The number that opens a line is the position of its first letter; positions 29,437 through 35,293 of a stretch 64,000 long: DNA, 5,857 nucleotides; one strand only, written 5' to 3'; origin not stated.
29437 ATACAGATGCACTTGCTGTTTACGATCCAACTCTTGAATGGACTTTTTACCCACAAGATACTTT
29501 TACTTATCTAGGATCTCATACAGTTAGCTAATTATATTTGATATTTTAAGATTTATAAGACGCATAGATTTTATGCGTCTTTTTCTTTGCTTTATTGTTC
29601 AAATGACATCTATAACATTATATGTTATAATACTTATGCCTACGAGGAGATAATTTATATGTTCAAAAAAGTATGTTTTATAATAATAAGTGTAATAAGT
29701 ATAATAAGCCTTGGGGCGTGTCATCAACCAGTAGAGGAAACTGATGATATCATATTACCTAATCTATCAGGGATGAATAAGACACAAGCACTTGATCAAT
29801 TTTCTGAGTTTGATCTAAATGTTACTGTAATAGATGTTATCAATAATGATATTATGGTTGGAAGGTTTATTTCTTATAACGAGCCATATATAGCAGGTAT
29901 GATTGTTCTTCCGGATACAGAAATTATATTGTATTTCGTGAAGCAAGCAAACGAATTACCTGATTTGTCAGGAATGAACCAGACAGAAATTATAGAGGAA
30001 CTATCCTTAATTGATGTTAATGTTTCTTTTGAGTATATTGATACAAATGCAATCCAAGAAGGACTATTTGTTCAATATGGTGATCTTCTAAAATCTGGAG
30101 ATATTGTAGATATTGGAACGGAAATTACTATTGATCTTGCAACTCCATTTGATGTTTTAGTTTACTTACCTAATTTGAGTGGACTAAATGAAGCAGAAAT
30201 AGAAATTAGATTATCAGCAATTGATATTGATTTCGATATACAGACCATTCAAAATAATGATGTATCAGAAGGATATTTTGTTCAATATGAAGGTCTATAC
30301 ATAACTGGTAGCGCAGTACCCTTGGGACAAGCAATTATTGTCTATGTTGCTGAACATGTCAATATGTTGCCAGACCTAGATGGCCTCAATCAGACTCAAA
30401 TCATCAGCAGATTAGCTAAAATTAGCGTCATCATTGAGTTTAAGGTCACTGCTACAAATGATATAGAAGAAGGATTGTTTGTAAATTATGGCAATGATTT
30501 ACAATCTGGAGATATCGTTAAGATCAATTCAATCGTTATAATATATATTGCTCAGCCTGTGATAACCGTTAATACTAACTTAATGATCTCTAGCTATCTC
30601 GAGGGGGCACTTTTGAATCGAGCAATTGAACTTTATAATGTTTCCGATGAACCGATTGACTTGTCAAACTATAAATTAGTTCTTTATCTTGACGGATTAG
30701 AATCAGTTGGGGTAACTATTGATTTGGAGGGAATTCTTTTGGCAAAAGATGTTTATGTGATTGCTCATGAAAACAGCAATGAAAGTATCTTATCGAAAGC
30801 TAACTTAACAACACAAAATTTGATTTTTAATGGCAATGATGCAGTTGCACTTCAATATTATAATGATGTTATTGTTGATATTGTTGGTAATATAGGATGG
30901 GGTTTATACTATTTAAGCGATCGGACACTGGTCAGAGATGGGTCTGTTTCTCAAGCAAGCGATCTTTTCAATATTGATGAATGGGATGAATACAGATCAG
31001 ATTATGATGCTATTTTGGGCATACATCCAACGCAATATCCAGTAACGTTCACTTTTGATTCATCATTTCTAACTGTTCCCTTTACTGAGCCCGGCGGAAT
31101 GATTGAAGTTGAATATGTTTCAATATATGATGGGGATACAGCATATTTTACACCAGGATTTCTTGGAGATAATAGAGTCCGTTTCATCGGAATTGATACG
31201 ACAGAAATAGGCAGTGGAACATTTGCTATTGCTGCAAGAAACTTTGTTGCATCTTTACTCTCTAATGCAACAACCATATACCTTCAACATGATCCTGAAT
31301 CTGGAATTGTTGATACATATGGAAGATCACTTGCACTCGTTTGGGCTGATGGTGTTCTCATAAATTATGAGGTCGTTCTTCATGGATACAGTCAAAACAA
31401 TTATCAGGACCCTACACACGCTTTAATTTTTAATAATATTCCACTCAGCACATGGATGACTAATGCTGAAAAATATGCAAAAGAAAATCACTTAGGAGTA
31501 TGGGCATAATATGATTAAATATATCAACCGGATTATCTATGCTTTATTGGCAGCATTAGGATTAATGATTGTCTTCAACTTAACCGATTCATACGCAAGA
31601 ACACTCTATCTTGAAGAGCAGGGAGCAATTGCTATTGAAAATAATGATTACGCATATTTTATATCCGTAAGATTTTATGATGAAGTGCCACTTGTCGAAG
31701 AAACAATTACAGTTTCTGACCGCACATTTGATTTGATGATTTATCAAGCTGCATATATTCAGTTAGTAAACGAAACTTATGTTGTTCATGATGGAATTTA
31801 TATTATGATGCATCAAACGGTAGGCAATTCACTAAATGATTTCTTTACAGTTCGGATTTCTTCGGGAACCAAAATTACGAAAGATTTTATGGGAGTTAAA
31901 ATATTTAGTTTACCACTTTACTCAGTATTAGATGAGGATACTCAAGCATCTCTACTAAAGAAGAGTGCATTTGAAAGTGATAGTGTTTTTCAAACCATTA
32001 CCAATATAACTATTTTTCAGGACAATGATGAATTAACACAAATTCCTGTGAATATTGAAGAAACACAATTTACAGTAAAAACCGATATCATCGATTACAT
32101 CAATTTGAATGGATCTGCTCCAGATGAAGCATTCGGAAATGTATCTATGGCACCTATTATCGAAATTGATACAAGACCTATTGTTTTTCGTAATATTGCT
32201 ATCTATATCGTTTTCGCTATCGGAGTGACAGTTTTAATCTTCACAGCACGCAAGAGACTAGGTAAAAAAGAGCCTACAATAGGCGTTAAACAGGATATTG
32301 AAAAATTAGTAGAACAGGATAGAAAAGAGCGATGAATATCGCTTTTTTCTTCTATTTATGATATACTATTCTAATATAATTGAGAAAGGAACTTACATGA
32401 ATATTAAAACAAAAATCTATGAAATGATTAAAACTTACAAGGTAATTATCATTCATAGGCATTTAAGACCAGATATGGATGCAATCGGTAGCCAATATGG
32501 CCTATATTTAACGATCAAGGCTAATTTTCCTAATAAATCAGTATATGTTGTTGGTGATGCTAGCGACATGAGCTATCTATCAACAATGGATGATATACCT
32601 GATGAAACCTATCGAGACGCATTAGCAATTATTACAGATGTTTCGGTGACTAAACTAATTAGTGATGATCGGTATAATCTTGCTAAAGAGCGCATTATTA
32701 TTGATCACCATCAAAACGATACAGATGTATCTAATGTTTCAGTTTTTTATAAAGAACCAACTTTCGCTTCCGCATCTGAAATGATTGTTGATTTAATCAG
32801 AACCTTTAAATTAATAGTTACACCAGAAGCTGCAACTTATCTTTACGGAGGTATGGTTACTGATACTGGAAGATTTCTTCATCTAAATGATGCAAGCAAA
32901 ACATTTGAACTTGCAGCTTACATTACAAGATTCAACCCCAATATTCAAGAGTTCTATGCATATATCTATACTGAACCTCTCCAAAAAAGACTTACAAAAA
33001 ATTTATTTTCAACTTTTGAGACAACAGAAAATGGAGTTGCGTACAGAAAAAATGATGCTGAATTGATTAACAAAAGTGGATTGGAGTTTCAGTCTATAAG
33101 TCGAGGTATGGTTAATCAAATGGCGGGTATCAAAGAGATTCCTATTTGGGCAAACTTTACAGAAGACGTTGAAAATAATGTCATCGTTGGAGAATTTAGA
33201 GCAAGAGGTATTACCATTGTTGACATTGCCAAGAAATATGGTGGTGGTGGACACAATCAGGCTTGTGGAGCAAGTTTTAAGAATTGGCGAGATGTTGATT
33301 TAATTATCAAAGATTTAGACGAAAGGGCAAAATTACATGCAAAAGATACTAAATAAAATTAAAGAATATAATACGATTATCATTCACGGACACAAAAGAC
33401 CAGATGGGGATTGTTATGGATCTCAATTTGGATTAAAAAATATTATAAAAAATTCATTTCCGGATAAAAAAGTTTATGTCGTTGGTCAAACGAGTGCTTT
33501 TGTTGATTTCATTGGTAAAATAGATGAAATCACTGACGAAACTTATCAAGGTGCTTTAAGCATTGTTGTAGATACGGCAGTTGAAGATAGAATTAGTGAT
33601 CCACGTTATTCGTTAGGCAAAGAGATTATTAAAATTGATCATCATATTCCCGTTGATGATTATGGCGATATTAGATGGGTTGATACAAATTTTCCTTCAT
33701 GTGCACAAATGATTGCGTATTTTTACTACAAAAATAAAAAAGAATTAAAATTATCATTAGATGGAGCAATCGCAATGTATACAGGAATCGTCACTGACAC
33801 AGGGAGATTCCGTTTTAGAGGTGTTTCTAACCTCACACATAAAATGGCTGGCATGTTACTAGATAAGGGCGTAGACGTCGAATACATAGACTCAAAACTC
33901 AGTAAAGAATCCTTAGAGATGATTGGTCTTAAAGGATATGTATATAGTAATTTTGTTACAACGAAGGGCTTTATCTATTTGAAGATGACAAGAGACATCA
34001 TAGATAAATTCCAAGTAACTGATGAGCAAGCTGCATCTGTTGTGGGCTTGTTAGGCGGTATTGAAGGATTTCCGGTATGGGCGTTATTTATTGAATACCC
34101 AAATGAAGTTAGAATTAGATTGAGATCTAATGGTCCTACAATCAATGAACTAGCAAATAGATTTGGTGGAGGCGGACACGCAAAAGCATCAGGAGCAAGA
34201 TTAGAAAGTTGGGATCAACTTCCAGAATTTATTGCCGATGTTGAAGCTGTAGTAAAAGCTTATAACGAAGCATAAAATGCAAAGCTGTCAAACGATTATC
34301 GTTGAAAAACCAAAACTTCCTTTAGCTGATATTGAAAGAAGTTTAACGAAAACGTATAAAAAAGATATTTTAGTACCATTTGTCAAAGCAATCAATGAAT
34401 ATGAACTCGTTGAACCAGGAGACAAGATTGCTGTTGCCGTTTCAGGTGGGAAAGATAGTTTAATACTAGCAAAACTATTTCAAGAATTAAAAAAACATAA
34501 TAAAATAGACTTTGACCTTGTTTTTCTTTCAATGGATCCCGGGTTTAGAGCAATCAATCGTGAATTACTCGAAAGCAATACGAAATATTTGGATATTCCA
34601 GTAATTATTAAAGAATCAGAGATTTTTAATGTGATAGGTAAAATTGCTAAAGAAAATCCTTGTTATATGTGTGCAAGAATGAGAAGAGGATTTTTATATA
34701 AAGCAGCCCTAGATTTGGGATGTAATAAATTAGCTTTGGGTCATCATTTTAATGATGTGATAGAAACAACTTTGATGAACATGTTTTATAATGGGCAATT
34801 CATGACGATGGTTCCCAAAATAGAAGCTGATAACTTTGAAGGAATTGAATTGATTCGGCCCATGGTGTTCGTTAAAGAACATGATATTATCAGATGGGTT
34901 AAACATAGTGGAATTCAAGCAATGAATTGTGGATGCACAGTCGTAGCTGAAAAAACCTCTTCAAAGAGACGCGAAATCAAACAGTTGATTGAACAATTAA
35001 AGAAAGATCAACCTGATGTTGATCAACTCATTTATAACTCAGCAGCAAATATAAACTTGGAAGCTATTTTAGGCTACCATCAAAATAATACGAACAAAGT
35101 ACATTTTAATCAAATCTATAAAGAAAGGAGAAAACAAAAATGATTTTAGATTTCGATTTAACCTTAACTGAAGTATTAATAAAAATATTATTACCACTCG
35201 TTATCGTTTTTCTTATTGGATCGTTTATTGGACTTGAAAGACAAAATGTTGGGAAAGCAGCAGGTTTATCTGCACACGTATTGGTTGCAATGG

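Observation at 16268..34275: Candidate system for extracellular DNA capture, digestion and import: CUT1 ABC importer, two SNase lipoproteins, an LTD/OB giant lipoprotein and tandem NrnA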

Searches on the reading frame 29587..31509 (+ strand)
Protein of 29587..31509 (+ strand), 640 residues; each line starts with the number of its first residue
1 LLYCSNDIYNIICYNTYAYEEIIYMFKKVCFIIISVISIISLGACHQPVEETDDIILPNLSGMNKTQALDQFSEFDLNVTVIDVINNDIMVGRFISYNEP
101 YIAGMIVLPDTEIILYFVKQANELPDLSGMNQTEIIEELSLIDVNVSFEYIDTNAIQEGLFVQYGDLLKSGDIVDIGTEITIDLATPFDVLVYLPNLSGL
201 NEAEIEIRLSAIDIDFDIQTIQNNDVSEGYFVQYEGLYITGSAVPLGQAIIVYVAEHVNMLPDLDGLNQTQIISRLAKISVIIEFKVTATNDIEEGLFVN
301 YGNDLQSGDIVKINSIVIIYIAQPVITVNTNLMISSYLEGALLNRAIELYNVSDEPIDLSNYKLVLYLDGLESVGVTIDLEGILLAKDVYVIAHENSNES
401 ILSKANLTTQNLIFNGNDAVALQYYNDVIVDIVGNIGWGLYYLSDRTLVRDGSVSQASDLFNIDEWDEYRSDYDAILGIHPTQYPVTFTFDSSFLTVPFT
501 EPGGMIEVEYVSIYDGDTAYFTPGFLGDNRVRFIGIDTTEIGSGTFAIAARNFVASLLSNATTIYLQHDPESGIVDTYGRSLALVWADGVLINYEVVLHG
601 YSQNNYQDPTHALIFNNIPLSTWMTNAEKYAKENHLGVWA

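Call 4: search_protein_families(library=pfam, proteins=[window:29587-31509:+], max_evalue=0.01)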
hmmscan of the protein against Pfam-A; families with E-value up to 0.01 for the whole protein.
window:29587-31509:+ (640 aa): 3 families
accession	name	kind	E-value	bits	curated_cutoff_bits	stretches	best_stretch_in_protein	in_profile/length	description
PF03793.24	PASTA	-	1.9e-13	50.6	23.2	0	56-117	2-62/64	PASTA domain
PF00932.25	LTD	-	6.1e-11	43.1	34.3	1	329-434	5-106/109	Lamin Tail Domain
PF00565.23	SNase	-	2.2e-07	31.7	21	1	530-640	1-106/107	Staphylococcal nuclease homologue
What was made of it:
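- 29659..31509 (+): Lipoprotein nuclease 2: four PASTA repeats, lamin-tail domain, SNase. PASTA, LTD and SNase (call 4).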

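Call 5: search_protein_families(library=ncbifam, proteins=[window:29587-31509:+], max_evalue=0.001)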
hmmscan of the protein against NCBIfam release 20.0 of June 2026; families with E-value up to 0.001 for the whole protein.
window:29587-31509:+ (640 aa): 5 families
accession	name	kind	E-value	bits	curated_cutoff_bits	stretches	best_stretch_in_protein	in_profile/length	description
NF033680.1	exonuc_ExeM-GG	exception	3e-29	101.7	1300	1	312-484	6-178/884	extracellular exonuclease ExeM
NF033483.0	PknB_PASTA_kin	equivalog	9.5e-14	51.3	450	2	29-233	339-543/563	Stk1 family PASTA domain-containing Ser/Thr kinase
NF047694.1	TnucaseNucIStaph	equivalog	1.5e-09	37.5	250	1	510-639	49-174/175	thermonuclease NucI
NF047969.1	CaNuclEcnA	equivalog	7.9e-08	32.4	180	1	549-640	68-149/151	calcium-activated nuclease EcnA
TIGR02214.1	spoVD_pbp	equivalog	0.00034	19.1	688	0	42-117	567-634/636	stage V sporulation protein D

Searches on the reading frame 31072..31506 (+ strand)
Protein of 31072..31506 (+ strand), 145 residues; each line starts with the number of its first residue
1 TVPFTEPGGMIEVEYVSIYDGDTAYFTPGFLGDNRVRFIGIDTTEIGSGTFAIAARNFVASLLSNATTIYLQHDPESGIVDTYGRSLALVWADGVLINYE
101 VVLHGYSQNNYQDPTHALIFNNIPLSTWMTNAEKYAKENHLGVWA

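Call 43: search_solved_structures(query=window:31072-31506:+, max_evalue=0.01, show_alignments=2)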
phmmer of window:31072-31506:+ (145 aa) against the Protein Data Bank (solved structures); distinct sequences matched with E-value up to 0.01: 282 (the best 60 are shown).
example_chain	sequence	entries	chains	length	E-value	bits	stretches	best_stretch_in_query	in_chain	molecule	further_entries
6xsh_A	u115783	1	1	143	1.6e-06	31.4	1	18-144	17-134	Thermonuclease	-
3mhb_A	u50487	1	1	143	1.7e-06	31.3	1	17-144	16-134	Thermonuclease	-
3pmf_A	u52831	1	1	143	2.1e-06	31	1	16-144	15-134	Thermonuclease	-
5isr_A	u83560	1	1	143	3.2e-06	30.4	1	18-144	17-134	Thermonuclease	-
3mvv_A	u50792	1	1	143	4.6e-06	29.9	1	17-144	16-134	Thermonuclease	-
4khv_A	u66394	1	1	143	4.7e-06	29.9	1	17-144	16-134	Thermonuclease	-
4df7_A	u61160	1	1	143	5.2e-06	29.7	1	18-144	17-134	Thermonuclease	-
4f8m_A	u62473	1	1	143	5.2e-06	29.7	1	18-144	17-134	Thermonuclease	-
4j6h_A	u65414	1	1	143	5.2e-06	29.7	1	18-144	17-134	Thermonuclease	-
3va5_A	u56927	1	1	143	5.5e-06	29.7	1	16-144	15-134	Thermonuclease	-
4iz8_A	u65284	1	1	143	5.6e-06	29.6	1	18-144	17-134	Thermonuclease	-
3itp_A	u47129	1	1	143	5.7e-06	29.6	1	17-144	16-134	Nuclease A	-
6xsc_A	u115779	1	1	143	5.7e-06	29.6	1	18-144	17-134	Thermonuclease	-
6xse_A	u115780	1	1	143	5.8e-06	29.6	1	18-144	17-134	Thermonuclease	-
4kta_A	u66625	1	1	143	5.8e-06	29.6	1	18-144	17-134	Thermonuclease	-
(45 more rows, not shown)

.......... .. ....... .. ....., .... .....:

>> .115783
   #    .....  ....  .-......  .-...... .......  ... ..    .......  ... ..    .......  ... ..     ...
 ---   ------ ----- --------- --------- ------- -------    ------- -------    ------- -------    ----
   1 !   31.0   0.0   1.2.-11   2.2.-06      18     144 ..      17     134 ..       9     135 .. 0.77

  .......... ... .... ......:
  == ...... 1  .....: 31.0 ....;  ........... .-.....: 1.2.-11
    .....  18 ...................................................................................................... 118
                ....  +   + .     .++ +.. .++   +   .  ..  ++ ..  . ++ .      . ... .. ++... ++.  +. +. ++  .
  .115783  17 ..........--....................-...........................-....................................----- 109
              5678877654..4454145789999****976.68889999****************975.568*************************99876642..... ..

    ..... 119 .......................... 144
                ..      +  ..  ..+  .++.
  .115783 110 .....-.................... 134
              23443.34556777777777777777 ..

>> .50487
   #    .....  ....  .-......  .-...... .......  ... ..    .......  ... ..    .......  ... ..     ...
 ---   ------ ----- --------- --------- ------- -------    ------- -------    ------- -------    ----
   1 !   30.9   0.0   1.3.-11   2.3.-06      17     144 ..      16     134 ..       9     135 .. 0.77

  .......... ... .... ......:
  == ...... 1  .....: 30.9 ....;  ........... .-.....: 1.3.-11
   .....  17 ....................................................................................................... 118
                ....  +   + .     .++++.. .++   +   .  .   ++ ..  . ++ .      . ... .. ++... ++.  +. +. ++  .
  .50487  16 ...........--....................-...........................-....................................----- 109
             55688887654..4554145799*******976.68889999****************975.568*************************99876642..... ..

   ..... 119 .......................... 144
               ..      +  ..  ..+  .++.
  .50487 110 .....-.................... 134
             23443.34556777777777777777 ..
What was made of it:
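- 29659..31509 (+): All catalytic residues and Y85 are present (call 43).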

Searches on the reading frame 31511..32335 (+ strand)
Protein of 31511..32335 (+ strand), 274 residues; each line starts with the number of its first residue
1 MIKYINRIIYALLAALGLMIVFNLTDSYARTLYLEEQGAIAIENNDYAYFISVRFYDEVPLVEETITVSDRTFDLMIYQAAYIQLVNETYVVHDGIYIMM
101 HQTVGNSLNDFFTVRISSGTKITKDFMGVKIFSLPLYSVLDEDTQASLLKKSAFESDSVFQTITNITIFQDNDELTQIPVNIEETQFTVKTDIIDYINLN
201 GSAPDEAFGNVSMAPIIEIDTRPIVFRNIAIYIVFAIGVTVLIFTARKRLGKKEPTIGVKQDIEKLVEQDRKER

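Call 4: search_protein_families(library=pfam, proteins=[window:31511-32335:+], max_evalue=0.01)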
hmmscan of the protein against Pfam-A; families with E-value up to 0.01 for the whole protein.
window:31511-32335:+ (274 aa): 0 families

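Call 5: search_protein_families(library=ncbifam, proteins=[window:31511-32335:+], max_evalue=0.001)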
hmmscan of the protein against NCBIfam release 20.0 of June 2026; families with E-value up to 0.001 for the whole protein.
window:31511-32335:+ (274 aa): 0 families

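Call 54: search_protein_families(library=pfam, proteins=[window:31511-32332:+], max_evalue=5)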
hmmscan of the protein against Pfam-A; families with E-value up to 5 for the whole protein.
window:31511-32332:+ (274 aa): 1 family
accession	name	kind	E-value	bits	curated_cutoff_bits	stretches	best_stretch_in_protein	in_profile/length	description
PF10088.15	DUF2326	-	0.064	13.4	28.7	1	70-103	44-76/141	Uncharacterised protein conserved in bacteria (DUF2326)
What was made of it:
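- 31511..32335 (+): Conserved membrane protein of unknown function. It has 2 transmembrane segments and a loop of about 200 aa that is probably extracellular. Its start lies 1 nt after the stop of nuclease 2, which suggests translational coupling. No Pfam or NCBIfam family (calls 4, 5, 54).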

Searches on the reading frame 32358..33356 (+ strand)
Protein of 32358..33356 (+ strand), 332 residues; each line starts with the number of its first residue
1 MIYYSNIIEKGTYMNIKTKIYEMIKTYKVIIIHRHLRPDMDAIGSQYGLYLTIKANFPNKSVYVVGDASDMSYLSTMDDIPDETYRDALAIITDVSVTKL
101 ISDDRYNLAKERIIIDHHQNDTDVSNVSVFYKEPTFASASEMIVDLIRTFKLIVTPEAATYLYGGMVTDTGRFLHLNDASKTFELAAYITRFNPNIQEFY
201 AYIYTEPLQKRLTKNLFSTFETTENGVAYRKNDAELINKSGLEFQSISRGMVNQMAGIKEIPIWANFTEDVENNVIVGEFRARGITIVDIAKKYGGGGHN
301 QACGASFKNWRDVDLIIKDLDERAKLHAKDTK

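Call 4: search_protein_families(library=pfam, proteins=[window:32358-33356:+], max_evalue=0.01)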
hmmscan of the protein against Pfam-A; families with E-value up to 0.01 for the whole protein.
window:32358-33356:+ (332 aa): 3 families
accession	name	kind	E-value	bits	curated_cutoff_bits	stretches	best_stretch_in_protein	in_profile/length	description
PF01368.27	DHH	-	6.3e-16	59.2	28.1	1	30-166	2-125/125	DHH family, N-terminal domain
PF02272.25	DHHA1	-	8.6e-12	45.9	25.9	1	246-325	16-101/102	DHHA1 domain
PF07602.17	DUF1565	-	0.0022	17.8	20.3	1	201-325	124-242/257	Protein of unknown function (DUF1565)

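Call 5: search_protein_families(library=ncbifam, proteins=[window:32358-33356:+], max_evalue=0.001)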
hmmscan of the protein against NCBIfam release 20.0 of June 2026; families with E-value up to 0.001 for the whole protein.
window:32358-33356:+ (332 aa): 5 families
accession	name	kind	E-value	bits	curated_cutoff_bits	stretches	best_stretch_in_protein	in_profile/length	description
NF053633.1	OlncasPapPhNrnA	equivalog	1.6e-67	227.7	350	1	18-323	7-314/317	bifunctional oligoribonuclease/PAP phosphatase NrnA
NF011110.0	PRK14538.1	equivalog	1e-10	40.4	707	1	85-322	444-676/838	putative bifunctional signaling protein/50S ribosomal protein L9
NF011449.0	PRK14869.2-5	equivalog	0.0005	19.2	411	0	114-190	232-308/451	putative manganese-dependent inorganic diphosphatase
NF041569.1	A-tRNAntase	equivalog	0.00054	18.3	1440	1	113-310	94-288/880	A-adding tRNA nucleotidyltransferase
NF053576.1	RecJ_archaeal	equivalog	0.00088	18.2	360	0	76-123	54-98/452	RecJ family nuclease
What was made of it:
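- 32358..33356 (+): NrnA paralogue 1 (DHH/DHHA1); the true start is probably ATG 32397. NrnA model E=2e-67 (call 5).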

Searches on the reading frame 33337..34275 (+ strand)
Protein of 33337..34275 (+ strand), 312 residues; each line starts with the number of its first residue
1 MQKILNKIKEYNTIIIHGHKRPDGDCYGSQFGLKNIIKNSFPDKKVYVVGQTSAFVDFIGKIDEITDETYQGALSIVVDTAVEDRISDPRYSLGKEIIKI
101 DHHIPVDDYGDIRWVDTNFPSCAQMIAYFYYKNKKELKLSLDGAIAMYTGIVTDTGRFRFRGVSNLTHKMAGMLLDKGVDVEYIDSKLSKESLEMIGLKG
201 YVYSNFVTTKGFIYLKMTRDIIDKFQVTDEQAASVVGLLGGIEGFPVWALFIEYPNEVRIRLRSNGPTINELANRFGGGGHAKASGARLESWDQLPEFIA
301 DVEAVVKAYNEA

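Call 4: search_protein_families(library=pfam, proteins=[window:33337-34275:+], max_evalue=0.01)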
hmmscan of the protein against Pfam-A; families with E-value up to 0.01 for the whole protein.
window:33337-34275:+ (312 aa): 2 families
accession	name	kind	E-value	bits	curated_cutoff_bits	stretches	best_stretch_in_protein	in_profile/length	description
PF01368.27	DHH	-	6e-16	59.3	28.1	1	13-151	1-125/125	DHH family, N-terminal domain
PF02272.25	DHHA1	-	1e-15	58.5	25.9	1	213-307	5-101/102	DHHA1 domain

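Call 5: search_protein_families(library=ncbifam, proteins=[window:33337-34275:+], max_evalue=0.001)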
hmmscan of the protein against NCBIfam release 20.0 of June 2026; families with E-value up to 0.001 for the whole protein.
window:33337-34275:+ (312 aa): 4 families
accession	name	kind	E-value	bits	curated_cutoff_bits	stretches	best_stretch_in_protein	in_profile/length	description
NF053633.1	OlncasPapPhNrnA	equivalog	1e-80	271.1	350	1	2-306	7-315/317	bifunctional oligoribonuclease/PAP phosphatase NrnA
NF011110.0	PRK14538.1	equivalog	5.1e-12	44.7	707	1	2-290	358-663/838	putative bifunctional signaling protein/50S ribosomal protein L9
NF041569.1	A-tRNAntase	equivalog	8.4e-05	21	1440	1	96-288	92-284/880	A-adding tRNA nucleotidyltransferase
NF011442.0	PRK14869.1-4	equivalog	0.00011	20.8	400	0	11-51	3-42/543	putative manganese-dependent inorganic diphosphatase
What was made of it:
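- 33337..34275 (+): NrnA paralogue 2 (DHH/DHHA1). NrnA model E=1e-80 (call 5).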

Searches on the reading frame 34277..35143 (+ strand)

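Call 46: search_protein_families(library=pfam, proteins=[window:34277-35143:+], max_evalue=0.001)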
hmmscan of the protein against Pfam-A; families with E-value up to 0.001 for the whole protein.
window:34277-35143:+ (288 aa): 1 family
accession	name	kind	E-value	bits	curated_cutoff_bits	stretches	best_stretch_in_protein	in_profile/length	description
PF01171.26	ATP_bind_3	-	2.7e-19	70.1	27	1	50-214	1-162/182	PP-loop family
